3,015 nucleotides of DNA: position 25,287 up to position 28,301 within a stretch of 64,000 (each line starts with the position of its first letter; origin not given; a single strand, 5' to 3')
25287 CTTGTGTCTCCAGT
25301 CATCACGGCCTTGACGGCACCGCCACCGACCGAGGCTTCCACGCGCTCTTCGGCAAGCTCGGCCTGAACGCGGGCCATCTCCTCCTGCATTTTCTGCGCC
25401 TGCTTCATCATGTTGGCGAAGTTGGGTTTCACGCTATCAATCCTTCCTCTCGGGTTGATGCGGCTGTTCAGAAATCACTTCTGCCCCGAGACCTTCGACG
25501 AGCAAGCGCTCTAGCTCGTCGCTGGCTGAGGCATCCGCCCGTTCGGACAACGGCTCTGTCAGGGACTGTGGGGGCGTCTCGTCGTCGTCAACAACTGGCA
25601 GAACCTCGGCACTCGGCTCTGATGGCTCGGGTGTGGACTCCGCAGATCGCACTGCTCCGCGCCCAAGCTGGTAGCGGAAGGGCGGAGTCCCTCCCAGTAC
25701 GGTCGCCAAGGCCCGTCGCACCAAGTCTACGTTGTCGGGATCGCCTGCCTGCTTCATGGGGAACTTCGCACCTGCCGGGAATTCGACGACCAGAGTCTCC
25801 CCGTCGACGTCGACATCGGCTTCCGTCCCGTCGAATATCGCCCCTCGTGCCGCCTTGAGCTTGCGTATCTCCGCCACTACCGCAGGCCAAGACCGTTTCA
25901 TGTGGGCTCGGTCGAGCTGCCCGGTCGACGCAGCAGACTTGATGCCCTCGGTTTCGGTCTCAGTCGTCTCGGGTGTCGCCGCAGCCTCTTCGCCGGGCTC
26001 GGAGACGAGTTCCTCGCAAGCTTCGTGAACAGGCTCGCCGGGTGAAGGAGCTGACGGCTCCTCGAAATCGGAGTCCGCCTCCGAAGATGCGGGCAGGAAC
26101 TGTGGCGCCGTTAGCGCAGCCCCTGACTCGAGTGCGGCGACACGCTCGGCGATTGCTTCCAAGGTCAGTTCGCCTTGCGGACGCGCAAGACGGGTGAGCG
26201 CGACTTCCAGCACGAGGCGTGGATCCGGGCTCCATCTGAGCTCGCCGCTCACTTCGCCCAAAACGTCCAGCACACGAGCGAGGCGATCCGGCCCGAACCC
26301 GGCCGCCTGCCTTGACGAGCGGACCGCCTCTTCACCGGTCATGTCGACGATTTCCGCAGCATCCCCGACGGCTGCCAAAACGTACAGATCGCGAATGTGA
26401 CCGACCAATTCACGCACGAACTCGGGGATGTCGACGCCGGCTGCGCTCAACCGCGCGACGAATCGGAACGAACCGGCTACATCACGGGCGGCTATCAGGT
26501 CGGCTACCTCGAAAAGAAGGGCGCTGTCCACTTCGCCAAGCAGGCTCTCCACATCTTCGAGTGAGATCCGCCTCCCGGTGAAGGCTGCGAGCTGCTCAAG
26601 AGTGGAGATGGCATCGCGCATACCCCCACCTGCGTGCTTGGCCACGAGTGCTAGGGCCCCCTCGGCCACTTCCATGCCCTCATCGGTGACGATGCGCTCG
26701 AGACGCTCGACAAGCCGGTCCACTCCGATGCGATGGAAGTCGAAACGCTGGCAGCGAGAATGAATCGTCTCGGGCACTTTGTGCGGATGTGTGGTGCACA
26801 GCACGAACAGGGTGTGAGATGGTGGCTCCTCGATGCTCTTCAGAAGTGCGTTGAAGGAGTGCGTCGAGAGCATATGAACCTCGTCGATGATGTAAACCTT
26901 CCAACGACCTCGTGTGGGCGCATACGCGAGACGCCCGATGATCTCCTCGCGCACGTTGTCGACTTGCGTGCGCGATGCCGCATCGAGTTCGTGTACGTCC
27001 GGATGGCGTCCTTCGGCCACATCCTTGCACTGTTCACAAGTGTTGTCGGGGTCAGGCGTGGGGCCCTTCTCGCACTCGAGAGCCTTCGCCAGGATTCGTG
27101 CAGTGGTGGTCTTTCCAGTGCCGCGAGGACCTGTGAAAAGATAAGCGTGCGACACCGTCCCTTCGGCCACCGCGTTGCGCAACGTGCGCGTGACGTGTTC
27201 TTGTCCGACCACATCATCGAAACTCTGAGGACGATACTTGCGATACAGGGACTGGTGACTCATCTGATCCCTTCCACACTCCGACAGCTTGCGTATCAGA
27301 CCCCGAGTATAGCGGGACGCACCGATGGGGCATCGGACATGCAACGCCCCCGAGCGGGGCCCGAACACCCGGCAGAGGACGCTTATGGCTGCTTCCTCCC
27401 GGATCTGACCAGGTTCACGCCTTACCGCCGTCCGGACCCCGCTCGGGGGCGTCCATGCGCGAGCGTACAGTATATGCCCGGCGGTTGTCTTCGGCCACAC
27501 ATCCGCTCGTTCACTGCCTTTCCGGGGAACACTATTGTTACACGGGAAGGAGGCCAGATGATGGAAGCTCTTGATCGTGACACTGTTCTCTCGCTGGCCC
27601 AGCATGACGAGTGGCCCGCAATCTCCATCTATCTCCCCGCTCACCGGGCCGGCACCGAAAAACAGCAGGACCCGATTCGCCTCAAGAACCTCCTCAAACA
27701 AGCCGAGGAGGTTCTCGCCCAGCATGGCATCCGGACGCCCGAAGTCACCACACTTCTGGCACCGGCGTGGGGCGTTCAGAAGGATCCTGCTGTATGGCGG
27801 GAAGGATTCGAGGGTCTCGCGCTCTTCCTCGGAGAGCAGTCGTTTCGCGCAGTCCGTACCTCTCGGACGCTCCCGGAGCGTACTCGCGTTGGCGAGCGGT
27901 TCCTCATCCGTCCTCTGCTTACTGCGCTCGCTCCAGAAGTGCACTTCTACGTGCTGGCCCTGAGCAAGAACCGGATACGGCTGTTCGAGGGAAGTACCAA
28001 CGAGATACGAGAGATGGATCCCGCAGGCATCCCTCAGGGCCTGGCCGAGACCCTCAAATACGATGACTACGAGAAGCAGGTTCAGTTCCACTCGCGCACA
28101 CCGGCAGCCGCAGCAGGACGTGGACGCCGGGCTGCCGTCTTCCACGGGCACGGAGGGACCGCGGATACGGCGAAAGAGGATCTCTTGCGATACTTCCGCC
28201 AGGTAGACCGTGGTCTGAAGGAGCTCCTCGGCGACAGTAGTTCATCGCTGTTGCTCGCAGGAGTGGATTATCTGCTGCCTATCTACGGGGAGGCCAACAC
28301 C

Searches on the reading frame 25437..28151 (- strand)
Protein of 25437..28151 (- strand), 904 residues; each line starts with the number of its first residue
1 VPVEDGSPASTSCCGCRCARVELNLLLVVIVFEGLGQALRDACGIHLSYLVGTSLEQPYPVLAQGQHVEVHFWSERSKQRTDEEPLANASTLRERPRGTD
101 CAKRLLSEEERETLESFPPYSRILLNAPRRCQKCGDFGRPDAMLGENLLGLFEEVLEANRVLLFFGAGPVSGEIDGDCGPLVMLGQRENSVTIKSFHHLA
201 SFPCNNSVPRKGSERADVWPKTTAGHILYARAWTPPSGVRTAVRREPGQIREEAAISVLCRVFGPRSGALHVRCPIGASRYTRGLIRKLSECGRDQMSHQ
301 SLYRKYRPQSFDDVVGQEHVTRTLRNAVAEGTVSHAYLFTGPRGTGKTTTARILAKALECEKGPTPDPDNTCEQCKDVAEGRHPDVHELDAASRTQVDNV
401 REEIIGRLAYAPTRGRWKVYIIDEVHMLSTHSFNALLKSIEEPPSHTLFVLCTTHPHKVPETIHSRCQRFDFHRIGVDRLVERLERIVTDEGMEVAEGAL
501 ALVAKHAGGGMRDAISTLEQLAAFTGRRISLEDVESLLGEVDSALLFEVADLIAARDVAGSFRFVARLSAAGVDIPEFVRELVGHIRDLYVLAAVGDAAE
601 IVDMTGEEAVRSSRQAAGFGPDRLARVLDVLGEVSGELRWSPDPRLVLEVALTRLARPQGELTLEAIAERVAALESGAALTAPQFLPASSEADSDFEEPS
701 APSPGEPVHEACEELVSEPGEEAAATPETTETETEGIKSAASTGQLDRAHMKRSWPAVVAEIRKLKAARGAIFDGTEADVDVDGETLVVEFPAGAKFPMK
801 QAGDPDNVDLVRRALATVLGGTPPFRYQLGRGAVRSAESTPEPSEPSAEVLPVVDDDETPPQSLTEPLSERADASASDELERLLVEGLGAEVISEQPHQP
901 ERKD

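Call 10: search_protein_families(library=pfam, proteins=[window:25437-28151:-], max_evalue=0.001)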
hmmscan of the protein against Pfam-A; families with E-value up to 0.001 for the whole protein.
window:25437-28151:- (904 aa): 14 families
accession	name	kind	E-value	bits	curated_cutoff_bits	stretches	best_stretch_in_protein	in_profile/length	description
PF13177.12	DNA_pol3_delta2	-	6.2e-45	153.5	27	1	316-474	1-159/161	DNA polymerase III, delta subunit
PF12169.13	DNA_pol3_gamma3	-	1.1e-16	61.4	24.4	1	529-657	1-129/143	DNA polymerase III subunits gamma and tau domain III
PF00004.35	AAA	-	2.2e-11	44.7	21.2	1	338-471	2-124/131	ATPase family associated with various cellular activities (AAA)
PF22608.2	DNAX_ATPase_lid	-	2.4e-09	37.2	27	1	481-525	3-47/49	DNA polymerase III clamp loader subunit, ATPase lid domain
PF13604.12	AAA_30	-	3e-07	30.8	27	1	335-443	17-115/191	AAA domain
PF20964.2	DnaX_C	-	2.2e-06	28.1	26.2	1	747-849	8-107/113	DNA polymerase III subunit tau, C-terminal domain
PF05496.18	RuvB_N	-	3.3e-06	27.4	27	1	307-368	2-67/159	Holliday junction DNA helicase RuvB P-loop domain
PF13401.12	AAA_22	-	5.7e-06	27.1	27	1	338-442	9-109/130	AAA domain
PF13191.12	AAA_16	-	6.4e-06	27.2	32.6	1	314-436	2-152/167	AAA ATPase domain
PF07728.20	AAA_5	-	0.00014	22.3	22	1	338-443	3-93/139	AAA domain (dynein-related subfamily)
PF01078.27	Mg_chelatase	-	0.00044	20.2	20.3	1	311-357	2-45/207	Magnesium chelatase, subunit ChlI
PF13245.12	AAA_19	-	0.00048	20.7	25.1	0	326-448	3-121/134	AAA domain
PF13238.12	AAA_18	-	0.00069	20.5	29.4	0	339-424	3-79/128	AAA domain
PF06068.19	TIP49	-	0.00079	19.1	23.8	0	383-448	244-306/347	TIP49 P-loop domain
